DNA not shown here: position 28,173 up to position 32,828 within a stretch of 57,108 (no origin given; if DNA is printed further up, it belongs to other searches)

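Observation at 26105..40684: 14-kb seven-gene ABC-type operon built around DUF5696-like and Yip1 proteins, with no ATPase, hydrolase or regulator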

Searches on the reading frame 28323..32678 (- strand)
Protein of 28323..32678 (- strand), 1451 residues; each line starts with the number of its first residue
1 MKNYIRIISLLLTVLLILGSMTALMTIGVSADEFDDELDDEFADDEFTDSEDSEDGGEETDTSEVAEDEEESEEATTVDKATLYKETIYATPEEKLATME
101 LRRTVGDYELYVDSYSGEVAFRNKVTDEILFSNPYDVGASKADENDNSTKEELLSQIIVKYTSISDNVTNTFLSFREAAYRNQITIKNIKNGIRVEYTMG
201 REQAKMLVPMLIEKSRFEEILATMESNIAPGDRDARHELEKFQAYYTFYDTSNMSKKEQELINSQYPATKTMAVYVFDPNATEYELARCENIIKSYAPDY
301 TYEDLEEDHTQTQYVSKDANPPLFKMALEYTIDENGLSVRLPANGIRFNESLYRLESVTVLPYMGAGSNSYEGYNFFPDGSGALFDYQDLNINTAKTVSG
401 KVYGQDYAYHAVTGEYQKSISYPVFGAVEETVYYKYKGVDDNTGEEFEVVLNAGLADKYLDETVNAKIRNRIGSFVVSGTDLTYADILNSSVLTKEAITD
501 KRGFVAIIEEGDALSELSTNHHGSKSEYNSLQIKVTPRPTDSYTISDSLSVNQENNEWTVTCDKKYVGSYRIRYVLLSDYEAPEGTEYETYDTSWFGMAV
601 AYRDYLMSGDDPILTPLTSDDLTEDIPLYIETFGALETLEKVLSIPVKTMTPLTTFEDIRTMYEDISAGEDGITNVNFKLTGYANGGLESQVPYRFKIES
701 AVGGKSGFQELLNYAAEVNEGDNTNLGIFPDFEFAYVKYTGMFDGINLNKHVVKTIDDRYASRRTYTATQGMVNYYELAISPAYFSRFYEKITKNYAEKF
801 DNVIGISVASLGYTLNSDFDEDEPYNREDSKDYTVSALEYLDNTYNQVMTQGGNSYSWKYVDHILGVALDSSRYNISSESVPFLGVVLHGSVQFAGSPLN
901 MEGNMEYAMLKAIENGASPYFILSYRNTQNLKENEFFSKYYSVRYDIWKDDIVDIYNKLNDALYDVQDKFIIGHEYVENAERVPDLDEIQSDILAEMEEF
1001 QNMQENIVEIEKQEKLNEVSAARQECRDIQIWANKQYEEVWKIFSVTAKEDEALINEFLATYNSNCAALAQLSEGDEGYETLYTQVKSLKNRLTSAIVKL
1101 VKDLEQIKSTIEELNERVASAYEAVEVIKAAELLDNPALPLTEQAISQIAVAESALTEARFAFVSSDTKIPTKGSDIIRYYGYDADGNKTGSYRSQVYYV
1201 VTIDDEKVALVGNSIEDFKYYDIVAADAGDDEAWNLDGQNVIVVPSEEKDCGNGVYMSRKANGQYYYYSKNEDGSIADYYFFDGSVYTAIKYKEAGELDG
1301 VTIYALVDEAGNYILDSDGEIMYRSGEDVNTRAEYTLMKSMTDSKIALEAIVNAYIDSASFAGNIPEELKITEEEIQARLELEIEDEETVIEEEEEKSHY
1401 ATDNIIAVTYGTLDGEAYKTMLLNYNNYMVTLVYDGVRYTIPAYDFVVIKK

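Call 3: search_protein_families(library=pfam, proteins=[window:28323-32678:-], max_evalue=0.01)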
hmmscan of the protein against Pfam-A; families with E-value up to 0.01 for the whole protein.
window:28323-32678:- (1451 aa): 2 families
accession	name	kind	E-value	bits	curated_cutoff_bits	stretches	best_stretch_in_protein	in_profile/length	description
PF18952.6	DUF5696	-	5e-126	422.1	25.6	2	500-979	132-578/612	Family of unknown function (DUF5696)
PF08976.17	EF-hand_11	-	0.0054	18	21.7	0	993-1081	22-101/105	EF-hand domain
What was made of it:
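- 28323..32678 (-): DUF5696 protein of 1451 aa: N-terminal signal or anchor, acidic linker, N-terminal beta-sandwich plus (beta/alpha)8 barrel core (residues 75-1000, window 29679-32456), then a clade-specific coiled coil and a beta-rich C-terminal region. Pfam PF18952, E 5e-126 (call 3).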

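Call 10: search_protein_families(library=ncbifam, proteins=[window:28323-32678:-], max_evalue=0.01)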
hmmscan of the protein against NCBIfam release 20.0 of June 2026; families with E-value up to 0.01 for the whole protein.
window:28323-32678:- (1451 aa): 0 families

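Call 11: search_solved_structures(query=window:28323-32678:-, max_evalue=1, show_alignments=2)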
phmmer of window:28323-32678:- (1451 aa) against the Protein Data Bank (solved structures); distinct sequences matched with E-value up to 1: 0.

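Call 15: find_homologous_proteins(query=window:28323-32678:-, max_evalue=1e-10)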
Query window:28323-32678:- (1451 aa): 1897 proteins with E <= 1e-10 among 8000 candidates; the best 120 are listed.
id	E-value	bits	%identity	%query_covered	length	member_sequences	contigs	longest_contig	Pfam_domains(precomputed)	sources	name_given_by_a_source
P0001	0.0e+0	3214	100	100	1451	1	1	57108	PF18952.7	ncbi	-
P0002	0.0e+0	2481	76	100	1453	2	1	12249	PF18952.7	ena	-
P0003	0.0e+0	2478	76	100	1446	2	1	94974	PF18952.7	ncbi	-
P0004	0.0e+0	2465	76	100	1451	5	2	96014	PF18952.7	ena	-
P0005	0.0e+0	2313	71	100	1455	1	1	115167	PF18952.7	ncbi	-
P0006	0.0e+0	2294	72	100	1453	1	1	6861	PF18952.7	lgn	-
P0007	0.0e+0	2289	71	100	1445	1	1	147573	PF18952.7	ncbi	-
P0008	0.0e+0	2246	70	100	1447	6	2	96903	PF18952.7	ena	-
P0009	0.0e+0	1585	54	100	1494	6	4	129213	PF18952.7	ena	-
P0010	0.0e+0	1583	53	100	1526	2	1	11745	PF18952.7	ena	-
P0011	0.0e+0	1570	53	100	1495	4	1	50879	PF18952.7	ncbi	-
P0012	0.0e+0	1563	54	100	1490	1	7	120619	PF18952.7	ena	-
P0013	0.0e+0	1552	62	75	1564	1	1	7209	PF18952.7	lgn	-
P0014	0.0e+0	1550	63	74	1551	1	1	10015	PF18952.7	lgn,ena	-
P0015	0.0e+0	1538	52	100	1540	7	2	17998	PF18952.7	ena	-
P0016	0.0e+0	1526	52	100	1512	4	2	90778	PF18952.7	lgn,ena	-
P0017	0.0e+0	1490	63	71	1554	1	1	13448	PF18952.7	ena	-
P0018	0.0e+0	1486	52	100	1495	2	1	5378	PF18952.7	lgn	-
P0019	0.0e+0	1302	48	94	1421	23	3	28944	PF18952.7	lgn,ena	-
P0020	0.0e+0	1285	47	100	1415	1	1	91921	PF18952.7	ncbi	-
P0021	0.0e+0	1257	47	97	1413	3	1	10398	PF18952.7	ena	-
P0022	0.0e+0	1203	55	71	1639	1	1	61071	PF18952.7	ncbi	-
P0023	0.0e+0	1194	55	71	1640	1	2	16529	PF18952.7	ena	-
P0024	0.0e+0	1189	54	71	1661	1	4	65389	PF18952.7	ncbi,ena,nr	ncbi:MAG: hypothetical protein IJY39_02600 [Clostridia bacterium]|nr:hypothetical protein [Clostridi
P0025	0.0e+0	1187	53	72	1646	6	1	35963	PF18952.7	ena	-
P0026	0.0e+0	1180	53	71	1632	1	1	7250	PF18952.7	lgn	-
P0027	0.0e+0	1177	53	72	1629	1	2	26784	PF18952.7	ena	-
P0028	0.0e+0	1174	54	71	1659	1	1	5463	PF18952.7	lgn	-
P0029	0.0e+0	1173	50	76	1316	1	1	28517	PF18952.7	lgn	-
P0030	0.0e+0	1170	52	72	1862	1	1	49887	PF18952.7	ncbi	-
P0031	0.0e+0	1169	52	71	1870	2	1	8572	PF18952.7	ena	-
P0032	0.0e+0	1168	51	71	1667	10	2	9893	PF18952.7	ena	-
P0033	0.0e+0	1166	53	71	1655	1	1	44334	PF18952.7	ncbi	-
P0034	0.0e+0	1163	53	70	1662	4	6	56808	PF18952.7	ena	-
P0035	0.0e+0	1160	52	71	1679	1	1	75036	PF18952.7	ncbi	-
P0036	0.0e+0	1159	53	71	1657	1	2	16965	PF18952.7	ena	-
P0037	0.0e+0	1158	52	75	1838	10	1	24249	PF18952.7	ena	-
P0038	0.0e+0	1158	52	71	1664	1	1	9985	PF18952.7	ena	-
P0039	0.0e+0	1158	53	71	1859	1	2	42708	PF18952.7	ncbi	-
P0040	0.0e+0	1157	52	71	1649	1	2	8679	PF18952.7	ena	-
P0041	0.0e+0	1157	53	71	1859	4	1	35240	PF18952.7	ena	-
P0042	0.0e+0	1156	53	71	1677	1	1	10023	PF18952.7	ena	-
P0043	0.0e+0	1155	55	67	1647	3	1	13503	PF18952.7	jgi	-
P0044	0.0e+0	1153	53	71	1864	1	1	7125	PF18952.7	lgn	-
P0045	0.0e+0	1153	53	71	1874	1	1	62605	PF18952.7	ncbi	-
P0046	0.0e+0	1147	53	71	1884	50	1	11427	PF18952.7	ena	-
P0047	0.0e+0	1147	53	71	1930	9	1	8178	PF18952.7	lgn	-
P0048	0.0e+0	1147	52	72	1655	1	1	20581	PF18952.7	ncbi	-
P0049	0.0e+0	1147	52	71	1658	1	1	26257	PF18952.7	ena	-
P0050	0.0e+0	1146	53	71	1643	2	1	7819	PF18952.7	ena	-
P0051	0.0e+0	1140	52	71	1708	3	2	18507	PF18952.7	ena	-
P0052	0.0e+0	1137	52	71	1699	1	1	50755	PF18952.7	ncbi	-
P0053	0.0e+0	1133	46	84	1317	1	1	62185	PF18952.7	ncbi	-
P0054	0.0e+0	1132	51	72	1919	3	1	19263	PF18952.7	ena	-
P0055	0.0e+0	1132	52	71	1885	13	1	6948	PF18952.7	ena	-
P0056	0.0e+0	1132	52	71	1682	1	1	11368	PF18952.7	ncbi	-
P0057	0.0e+0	1132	51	71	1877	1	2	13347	PF18952.7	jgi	-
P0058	0.0e+0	1131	51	72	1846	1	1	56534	PF18952.7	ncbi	-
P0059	0.0e+0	1130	51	74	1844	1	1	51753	PF18952.7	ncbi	-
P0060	0.0e+0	1130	51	72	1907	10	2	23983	PF18952.7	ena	-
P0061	0.0e+0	1128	52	71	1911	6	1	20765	PF18952.7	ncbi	-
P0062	0.0e+0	1127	53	68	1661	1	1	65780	PF18952.7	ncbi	-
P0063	0.0e+0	1126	53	71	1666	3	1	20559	PF18952.7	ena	-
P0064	0.0e+0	1125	52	70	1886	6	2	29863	PF18952.7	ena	-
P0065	0.0e+0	1125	51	72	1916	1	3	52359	PF18952.7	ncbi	-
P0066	0.0e+0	1124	51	71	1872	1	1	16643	PF18952.7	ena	-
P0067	0.0e+0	1124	53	71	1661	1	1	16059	PF18952.7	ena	-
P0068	0.0e+0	1123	51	70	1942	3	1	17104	PF18952.7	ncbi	-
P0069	0.0e+0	1122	51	72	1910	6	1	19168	PF18952.7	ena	-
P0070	0.0e+0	1122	52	71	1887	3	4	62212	PF18952.7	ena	-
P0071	0.0e+0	1121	51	71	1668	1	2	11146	PF18952.7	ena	-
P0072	0.0e+0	1121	52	71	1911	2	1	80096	PF18952.7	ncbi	-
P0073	0.0e+0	1120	49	75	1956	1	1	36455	PF18952.7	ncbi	-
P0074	0.0e+0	1119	53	70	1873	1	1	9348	PF18952.7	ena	-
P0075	0.0e+0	1119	52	71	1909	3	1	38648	PF18952.7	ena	-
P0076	0.0e+0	1118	52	72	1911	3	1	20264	PF18952.7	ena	-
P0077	0.0e+0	1118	51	72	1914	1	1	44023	PF18952.7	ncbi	-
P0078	0.0e+0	1117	52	71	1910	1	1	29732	PF18952.7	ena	-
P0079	0.0e+0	1115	52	70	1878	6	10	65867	PF18952.7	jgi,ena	-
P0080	0.0e+0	1114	49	72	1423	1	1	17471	PF18952.7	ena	-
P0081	0.0e+0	1114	53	66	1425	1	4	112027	PF18952.7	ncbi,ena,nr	ncbi:MAG: hypothetical protein IJW70_02025 [Clostridia bacterium]|nr:hypothetical protein [Clostridi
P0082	0.0e+0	1114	51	71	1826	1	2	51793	PF18952.7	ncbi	-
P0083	0.0e+0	1114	49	78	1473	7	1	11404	PF18952.7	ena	-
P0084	0.0e+0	1114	49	72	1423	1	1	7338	PF18952.7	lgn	-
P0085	0.0e+0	1113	52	71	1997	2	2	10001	PF18952.7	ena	-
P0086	0.0e+0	1113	48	77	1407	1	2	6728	PF18952.7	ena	-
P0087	0.0e+0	1113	50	73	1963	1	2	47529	PF18952.7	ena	-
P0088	0.0e+0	1112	51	71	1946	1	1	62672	PF18952.7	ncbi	-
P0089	0.0e+0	1111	51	71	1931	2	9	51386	PF18952.7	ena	-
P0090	0.0e+0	1111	49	71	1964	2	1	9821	PF18952.7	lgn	-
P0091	0.0e+0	1110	49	73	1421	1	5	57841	PF18952.7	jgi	-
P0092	0.0e+0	1110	52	71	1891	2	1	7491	PF18952.7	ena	-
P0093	0.0e+0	1110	49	72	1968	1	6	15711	PF18952.7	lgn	-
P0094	0.0e+0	1109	48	78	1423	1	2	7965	PF18952.7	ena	-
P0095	0.0e+0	1109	52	71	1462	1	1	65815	PF18952.7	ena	-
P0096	0.0e+0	1109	50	72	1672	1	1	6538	PF18952.7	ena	-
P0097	0.0e+0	1109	54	66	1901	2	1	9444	PF18952.7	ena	-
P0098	0.0e+0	1107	51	70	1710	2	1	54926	PF18952.7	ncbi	-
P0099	0.0e+0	1106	47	79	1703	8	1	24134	PF18952.7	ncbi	-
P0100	0.0e+0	1106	51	72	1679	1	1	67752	PF18952.7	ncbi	-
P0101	0.0e+0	1106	51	71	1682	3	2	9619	PF18952.7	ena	-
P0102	0.0e+0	1106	50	71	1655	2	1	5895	PF18952.7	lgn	-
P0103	0.0e+0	1106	49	74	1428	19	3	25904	PF18952.7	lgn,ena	-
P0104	0.0e+0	1105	50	71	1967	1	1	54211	PF18952.7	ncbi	-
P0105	0.0e+0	1105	48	78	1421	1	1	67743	PF18952.7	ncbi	-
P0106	0.0e+0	1105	52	71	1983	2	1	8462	PF18952.7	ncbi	-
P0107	0.0e+0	1105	52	70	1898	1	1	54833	PF18952.7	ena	-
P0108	0.0e+0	1104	49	73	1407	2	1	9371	PF18952.7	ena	-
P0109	0.0e+0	1103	49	73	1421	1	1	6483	PF18952.7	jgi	-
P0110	0.0e+0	1103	48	78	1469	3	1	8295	PF18952.7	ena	-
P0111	0.0e+0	1103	43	100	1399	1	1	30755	PF18952.7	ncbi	-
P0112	0.0e+0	1102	47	78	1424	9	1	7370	PF18952.7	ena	-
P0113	0.0e+0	1101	48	79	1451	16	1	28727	PF18952.7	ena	-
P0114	0.0e+0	1101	50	71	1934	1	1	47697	PF18952.7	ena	-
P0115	0.0e+0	1101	48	78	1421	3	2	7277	PF18952.7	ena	-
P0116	0.0e+0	1101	52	70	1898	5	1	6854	PF18952.7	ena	-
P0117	0.0e+0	1101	49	72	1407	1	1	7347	PF18952.7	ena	-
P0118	0.0e+0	1100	49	71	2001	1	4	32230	PF18952.7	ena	-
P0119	0.0e+0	1100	51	71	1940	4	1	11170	PF18952.7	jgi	jgi:hypothetical protein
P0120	0.0e+0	1099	48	77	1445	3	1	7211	PF18952.7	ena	-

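Call 16: find_encoding_contigs(protein=P0001, flank=1000, max_places=2)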
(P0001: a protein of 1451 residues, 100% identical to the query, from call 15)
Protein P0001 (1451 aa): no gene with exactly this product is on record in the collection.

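Call 17: find_encoding_contigs(protein=P0020, flank=10000, max_places=2)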
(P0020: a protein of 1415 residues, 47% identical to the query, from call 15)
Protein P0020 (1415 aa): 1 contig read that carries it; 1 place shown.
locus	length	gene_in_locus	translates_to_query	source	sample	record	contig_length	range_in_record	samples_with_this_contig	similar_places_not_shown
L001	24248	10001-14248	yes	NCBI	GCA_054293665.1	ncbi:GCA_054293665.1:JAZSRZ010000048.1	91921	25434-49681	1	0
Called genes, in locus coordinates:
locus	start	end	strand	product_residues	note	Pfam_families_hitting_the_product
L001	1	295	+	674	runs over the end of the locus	-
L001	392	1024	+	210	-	PF00702:Hydrolase, PF12710:HAD (weak), PF13419:HAD_2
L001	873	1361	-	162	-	-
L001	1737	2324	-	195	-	-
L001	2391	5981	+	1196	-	PF13416:SBP_bac_8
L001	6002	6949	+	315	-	PF00528:BPD_transp_1 (weak)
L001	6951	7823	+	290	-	PF00528:BPD_transp_1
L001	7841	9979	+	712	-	PF01436:NHL (faint), PF08450:SGL (faint), PF13432:TPR_16 (weak), PF04893:Yip1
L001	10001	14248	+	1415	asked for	PF18952:DUF5696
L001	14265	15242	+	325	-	PF00528:BPD_transp_1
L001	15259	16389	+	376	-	PF00528:BPD_transp_1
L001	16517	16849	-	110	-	-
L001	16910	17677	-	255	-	PF01479:S4 (weak), PF00849:PseudoU_synth_2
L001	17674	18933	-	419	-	PF00768:Peptidase_S11, PF13354:Beta-lactamase2 (weak), PF07943:PBP5_C (weak)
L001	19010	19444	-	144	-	PF09579:Spore_YtfJ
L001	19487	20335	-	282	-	-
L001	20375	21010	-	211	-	PF04079:SMC_ScpB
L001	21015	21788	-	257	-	PF02616:SMC_ScpA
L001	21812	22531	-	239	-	PF02163:Peptidase_M50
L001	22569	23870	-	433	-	PF00278:Orn_DAP_Arg_deC, PF02784:Orn_Arg_deC_N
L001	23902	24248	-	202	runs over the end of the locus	PF03193:RsgA_GTPase (weak), PF02421:FeoB_N, PF00350:Dynamin_N (faint), PF01926:MMR_HSR1, PF00009:GTP_EFTU (weak)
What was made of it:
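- Tried and rejected: Rejected, because they are absent from the syntenic locus L001 (call 17).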

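Call 18: find_encoding_contigs(protein=P0024, flank=10000, max_places=2)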
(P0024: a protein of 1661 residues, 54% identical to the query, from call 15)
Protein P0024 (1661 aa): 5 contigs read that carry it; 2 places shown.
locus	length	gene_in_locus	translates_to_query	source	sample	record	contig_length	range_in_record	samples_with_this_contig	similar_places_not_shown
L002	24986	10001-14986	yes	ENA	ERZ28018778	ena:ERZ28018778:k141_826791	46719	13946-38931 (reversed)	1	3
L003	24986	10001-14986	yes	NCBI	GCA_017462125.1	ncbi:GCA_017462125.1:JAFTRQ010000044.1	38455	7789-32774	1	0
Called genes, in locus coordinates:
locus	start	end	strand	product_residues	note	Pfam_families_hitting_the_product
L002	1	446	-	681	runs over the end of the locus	PF00512:HisKA, PF02518:HATPase_c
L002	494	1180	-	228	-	PF00072:Response_reg, PF00486:Trans_reg_C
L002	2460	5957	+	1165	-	PF13416:SBP_bac_8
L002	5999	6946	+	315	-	PF00528:BPD_transp_1 (faint)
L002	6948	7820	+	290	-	PF00528:BPD_transp_1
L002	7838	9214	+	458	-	PF08450:SGL (faint), PF01436:NHL (faint), PF17170:DUF5128 (faint), PF07719:TPR_2 (faint), PF13432:TPR_16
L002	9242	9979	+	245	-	PF04893:Yip1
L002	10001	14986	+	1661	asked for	PF18952:DUF5696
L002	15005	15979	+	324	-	PF00528:BPD_transp_1 (weak)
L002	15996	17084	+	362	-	PF00528:BPD_transp_1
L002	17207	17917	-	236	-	-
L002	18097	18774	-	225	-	-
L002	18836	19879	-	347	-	-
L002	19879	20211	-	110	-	PF03551:PadR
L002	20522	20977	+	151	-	PF02870:Methyltransf_1N (weak), PF01035:DNA_binding_1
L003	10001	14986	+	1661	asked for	PF18952:DUF5696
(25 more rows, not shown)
